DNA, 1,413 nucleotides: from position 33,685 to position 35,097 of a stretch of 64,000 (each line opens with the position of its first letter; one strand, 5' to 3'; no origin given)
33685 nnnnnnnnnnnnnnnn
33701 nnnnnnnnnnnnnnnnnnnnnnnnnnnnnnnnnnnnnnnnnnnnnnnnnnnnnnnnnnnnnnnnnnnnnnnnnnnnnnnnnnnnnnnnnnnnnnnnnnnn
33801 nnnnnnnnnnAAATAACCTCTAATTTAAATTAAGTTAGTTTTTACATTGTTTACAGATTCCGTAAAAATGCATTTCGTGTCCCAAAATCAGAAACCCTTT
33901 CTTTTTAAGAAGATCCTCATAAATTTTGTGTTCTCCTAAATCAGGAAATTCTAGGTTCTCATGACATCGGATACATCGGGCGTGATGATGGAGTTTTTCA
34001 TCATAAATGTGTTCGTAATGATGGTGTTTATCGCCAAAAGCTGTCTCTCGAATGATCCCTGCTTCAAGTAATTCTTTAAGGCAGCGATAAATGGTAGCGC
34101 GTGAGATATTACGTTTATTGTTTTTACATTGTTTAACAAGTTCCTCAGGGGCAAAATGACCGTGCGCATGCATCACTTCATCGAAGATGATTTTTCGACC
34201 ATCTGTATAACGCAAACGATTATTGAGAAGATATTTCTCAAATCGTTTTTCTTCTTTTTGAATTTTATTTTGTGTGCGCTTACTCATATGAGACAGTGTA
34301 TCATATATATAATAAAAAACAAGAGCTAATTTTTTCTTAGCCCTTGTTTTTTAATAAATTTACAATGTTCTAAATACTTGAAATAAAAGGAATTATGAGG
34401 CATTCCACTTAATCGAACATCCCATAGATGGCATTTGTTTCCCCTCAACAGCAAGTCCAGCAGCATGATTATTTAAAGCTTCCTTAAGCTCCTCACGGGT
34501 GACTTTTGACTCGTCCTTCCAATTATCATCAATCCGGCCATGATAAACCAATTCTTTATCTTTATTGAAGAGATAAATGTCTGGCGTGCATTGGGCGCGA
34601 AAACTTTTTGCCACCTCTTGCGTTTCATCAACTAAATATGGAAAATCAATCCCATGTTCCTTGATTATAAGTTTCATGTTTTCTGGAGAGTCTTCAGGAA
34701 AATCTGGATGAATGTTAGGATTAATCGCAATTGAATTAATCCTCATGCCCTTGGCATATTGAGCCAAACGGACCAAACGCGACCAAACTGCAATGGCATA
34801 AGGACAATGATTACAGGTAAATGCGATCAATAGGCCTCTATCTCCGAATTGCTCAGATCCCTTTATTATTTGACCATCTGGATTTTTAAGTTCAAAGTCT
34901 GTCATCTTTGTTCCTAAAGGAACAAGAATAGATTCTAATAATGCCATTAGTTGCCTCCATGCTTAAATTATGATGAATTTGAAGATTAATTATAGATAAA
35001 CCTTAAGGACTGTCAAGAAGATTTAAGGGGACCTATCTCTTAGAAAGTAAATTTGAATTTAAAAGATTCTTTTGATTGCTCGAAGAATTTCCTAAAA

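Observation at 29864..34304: Fur-family regulator plus Mn/Zn/Fe ABC importer in which both permeases carry C-terminal winged-helix extensions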

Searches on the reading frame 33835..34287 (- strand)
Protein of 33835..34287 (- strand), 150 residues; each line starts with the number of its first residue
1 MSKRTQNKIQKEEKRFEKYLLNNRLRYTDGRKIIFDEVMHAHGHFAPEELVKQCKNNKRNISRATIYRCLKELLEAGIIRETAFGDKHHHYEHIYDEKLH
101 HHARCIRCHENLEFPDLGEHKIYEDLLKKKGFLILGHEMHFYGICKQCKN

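Call 3: search_protein_families(library=pfam, proteins=[window:33835-34287:-], max_evalue=1)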
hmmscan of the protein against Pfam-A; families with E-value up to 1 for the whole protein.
window:33835-34287:- (150 aa): 14 families
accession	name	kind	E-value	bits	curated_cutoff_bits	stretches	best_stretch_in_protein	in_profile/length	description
PF01475.25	FUR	-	1.4e-21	77.3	23.1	1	23-142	2-121/121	Ferric uptake regulator family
PF12840.13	HTH_20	-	0.0024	18.2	27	1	34-81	9-50/51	Helix-turn-helix domain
PF13412.12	HTH_24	-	0.0025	17.8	21.9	1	60-80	28-48/48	Winged helix-turn-helix DNA-binding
PF01978.25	TrmB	-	0.0029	17.9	25.6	1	59-82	32-55/68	Sugar-specific transcriptional regulator TrmB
PF03965.22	Penicillinase_R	-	0.011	16.5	22.6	1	37-97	10-69/115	Penicillinase repressor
PF07255.17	Benyvirus_14KDa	-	0.05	14.1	28.1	1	98-149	61-109/125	Benyvirus 14KDa protein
PF00518.22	E6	-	0.052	14.4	27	0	63-148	31-110/110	Early Protein (E6)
PF08279.18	HTH_11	-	0.072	13.4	25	1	60-78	26-44/55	HTH domain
PF18381.7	YcaO_C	-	0.077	13.4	26.1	1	51-100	77-127/172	YcaO cyclodehydratase C-terminal domain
PF25213.1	HVO_A0261_N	-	0.079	13.3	35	1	60-82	35-57/86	HVO_A0261 N-terminal domain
PF09339.16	HTH_IclR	-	0.11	12.7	22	1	61-81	30-50/52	IclR helix-turn-helix domain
PF22194.2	F-93_WHD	-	0.14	12.7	28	1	55-82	21-48/62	F-93, winged-helix domain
PF13545.12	HTH_Crp_2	-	0.16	12.3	27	1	60-80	33-53/70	Crp-like helix-turn-helix domain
PF02796.21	HTH_7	-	0.21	12.2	23.8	1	60-71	32-43/45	Helix-turn-helix domain of resolvase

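Call 4: search_protein_families(library=ncbifam, proteins=[window:33835-34287:-], max_evalue=1)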
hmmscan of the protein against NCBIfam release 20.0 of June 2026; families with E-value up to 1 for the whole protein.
window:33835-34287:- (150 aa): 14 families
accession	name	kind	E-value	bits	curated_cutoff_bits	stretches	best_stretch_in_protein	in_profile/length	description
NF052545.1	TransRegPerRClab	equivalog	8.8e-18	64.6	180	1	20-150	8-136/138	transcriptional regulator PerR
NF051891.1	TransRegFurHelico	equivalog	3.2e-15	56.3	200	1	14-149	12-146/148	ferric iron uptake transcriptional regulator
NF051892.1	TransRegFurBacil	equivalog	1.6e-14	54.2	220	1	14-149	6-144/149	ferric iron uptake transcriptional regulator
NF006999.0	PRK09462.1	equivalog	1.4e-10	41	146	1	39-147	26-135/148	ferric iron uptake transcriptional regulator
NF047406.1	TransRegPerRTherm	equivalog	8.3e-09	35.7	200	1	26-149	5-126/130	manganese-dependent transcriptional regulator PerR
NF045677.1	FeRespRegIrr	equivalog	1.5e-08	34.8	170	1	20-101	4-86/127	Fur family transcriptional regulator Irr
NF045678.1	TransRegIrrA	equivalog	1.7e-07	31.2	150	1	14-102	7-94/138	iron response transcriptional regulator IrrA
NF008646.0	PRK11639.1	equivalog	5.8e-07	29.4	167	1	15-149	12-147/171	zinc uptake transcriptional repressor Zur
NF047462.1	FUR_perox_PerRA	exception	5.9e-05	23.6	200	1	14-104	6-94/142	peroxide-responsive transcriptional repressor PerRA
NF053606.1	Sta1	subfamily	0.0031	17.6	80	1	58-97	43-83/100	Sta1 family transcriptional regulator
NF047461.1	FUR_perox_PerRB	exception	0.0097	15.8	250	1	17-102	18-100/143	peroxide-responsive transcriptional repressor PerRB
NF003281.1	PRK04280.1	equivalog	0.031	14.4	182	1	31-74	5-48/148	transcriptional regulator AhrC/ArgR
NF005061.0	PRK06474.1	equivalog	0.034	14.1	121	1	34-82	16-60/178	hypothetical protein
TIGR02018.2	his_ut_repres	equivalog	0.081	12.3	220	1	59-80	33-54/226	histidine utilization transcriptional repressor HutC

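Call 66: search_solved_structures(query=A5, max_evalue=0.00001, show_alignments=2)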
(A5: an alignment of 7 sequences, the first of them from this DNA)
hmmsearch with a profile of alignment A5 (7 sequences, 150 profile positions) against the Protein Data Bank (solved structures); distinct sequences matched with E-value up to 0.00001: 23.
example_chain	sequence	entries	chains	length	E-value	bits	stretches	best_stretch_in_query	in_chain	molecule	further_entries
4ets_A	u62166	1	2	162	3e-24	89.1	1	14-149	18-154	Ferric uptake regulation protein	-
6d57_A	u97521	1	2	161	3e-24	89.1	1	14-149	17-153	Ferric uptake regulation protein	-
2fe3_A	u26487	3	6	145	1.9e-20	76.8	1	12-149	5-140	Peroxide operon regulator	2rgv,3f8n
2xig_A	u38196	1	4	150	1e-18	71.2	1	13-150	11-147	FERRIC UPTAKE REGULATION PROTEIN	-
9ire_A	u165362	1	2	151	2.6e-18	69.9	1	13-150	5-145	Ferric uptake regulation protein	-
8j6w_A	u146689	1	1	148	8.6e-17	64.9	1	18-147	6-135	Ferric uptake regulation protein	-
4raz_A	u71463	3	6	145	3.5e-16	63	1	14-144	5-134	DNA-binding transcriptional dual regulator of siderophore biosynthesis and transport(Fur f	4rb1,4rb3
2w57_A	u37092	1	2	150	4.2e-16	62.7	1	18-146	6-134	FERRIC UPTAKE REGULATION PROTEIN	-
1mzb_A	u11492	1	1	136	5e-16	62.5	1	19-142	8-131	ferric uptake regulation protein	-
5fd6_A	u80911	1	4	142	6e-16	62.2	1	15-145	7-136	Ferric uptake regulation protein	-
5fd5_A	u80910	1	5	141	6.6e-16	62.1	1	16-145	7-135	Ferric uptake regulation protein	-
4ray_A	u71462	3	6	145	1e-15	61.4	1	15-144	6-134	DNA-binding transcriptional dual regulator of siderophore biosynthesis and transport(Fur f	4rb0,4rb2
6h1c_A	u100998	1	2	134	6.5e-15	58.8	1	19-142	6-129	Ferric uptake regulation protein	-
4i7h_A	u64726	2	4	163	2.7e-14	56.8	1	12-149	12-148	peroxide stress sensing regulator | Peroxide stress regulator PerR, FUR family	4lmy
2o03_A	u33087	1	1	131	1.9e-12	50.8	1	23-149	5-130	probable Zinc uptake regulation protein FurB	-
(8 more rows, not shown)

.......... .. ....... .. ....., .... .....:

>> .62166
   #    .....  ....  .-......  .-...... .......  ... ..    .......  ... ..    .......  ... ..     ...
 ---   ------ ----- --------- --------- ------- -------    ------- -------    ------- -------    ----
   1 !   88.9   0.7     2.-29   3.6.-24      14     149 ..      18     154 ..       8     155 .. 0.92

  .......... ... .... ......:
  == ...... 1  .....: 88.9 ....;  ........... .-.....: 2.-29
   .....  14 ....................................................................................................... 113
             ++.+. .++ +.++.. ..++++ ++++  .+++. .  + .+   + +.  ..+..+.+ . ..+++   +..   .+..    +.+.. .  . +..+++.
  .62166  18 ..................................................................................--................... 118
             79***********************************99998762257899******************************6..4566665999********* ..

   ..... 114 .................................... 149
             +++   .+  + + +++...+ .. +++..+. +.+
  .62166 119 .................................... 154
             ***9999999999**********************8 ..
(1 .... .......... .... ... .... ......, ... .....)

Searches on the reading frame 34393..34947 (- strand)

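Call 73: search_protein_families(library=pfam, proteins=[window:34393-34947:-], max_evalue=0.001)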
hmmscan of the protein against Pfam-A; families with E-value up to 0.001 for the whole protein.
window:34393-34947:- (184 aa): 3 families
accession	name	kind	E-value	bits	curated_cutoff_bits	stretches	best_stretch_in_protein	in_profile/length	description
PF00578.27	AhpC-TSA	-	8.3e-15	55.3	26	1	12-135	2-123/124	AhpC/TSA family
PF08534.16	Redoxin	-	1.9e-11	44.4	26.6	1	12-149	3-144/148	Redoxin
PF13098.12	Thioredoxin_2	-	0.00067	20.4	27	1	38-137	7-93/104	Thioredoxin-like domain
